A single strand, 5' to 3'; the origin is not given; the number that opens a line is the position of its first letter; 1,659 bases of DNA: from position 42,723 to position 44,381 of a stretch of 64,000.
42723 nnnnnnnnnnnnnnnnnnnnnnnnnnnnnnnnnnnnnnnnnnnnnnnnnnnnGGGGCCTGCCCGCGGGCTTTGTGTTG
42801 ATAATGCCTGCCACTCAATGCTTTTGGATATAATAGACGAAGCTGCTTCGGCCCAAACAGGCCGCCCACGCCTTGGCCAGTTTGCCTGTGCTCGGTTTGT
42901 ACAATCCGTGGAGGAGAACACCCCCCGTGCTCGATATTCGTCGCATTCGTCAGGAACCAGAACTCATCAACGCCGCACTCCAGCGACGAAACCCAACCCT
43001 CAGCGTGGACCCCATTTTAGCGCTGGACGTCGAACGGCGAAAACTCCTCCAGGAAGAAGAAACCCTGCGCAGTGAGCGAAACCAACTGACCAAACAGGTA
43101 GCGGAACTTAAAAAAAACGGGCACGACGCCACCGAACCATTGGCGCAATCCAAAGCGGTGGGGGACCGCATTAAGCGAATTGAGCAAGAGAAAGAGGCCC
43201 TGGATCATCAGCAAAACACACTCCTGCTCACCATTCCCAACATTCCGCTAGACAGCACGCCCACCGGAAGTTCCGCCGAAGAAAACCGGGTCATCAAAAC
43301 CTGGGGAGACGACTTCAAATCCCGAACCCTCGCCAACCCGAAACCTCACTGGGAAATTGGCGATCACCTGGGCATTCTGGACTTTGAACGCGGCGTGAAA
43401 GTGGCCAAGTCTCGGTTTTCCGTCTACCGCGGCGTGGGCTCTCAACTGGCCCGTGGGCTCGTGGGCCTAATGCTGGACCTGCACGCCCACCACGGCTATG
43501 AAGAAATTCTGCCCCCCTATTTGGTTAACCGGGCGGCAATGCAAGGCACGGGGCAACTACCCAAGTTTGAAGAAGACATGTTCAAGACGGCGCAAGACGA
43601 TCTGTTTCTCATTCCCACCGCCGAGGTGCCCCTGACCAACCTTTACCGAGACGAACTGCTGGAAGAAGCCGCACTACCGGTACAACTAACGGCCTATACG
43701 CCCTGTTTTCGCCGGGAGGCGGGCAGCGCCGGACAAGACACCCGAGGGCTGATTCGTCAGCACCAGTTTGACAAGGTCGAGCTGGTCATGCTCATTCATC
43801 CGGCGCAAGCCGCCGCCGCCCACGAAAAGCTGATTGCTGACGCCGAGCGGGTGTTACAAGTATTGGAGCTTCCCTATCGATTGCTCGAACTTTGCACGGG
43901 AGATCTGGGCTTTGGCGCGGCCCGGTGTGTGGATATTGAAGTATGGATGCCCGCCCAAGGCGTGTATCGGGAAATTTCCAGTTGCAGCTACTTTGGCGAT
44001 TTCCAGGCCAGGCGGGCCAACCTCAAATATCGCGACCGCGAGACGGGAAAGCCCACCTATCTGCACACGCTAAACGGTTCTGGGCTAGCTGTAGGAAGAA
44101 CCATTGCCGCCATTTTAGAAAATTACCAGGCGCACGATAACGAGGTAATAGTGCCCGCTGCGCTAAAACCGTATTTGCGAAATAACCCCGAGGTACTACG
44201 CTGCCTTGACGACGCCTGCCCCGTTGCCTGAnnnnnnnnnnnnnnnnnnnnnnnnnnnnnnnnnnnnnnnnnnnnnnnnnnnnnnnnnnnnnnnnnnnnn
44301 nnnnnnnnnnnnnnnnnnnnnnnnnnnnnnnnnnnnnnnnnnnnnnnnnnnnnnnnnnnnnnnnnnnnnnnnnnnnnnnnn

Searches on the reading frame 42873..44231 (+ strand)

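Call 64: search_protein_families(library=pfam, proteins=[window:42873-44231:+], max_evalue=0.001)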
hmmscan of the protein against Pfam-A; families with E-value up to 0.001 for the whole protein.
window:42873-44231:+ (452 aa): 2 families
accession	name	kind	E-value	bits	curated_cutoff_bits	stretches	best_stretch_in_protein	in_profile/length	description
PF00587.30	tRNA-synt_2b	-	3.1e-39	135.3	29.3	1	240-418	7-179/179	tRNA synthetase class II core domain (G, H, P, S and T)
PF02403.27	Seryl_tRNA_N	-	1.1e-26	93.6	28.2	1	19-125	1-108/108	Seryl-tRNA synthetase N-terminal domain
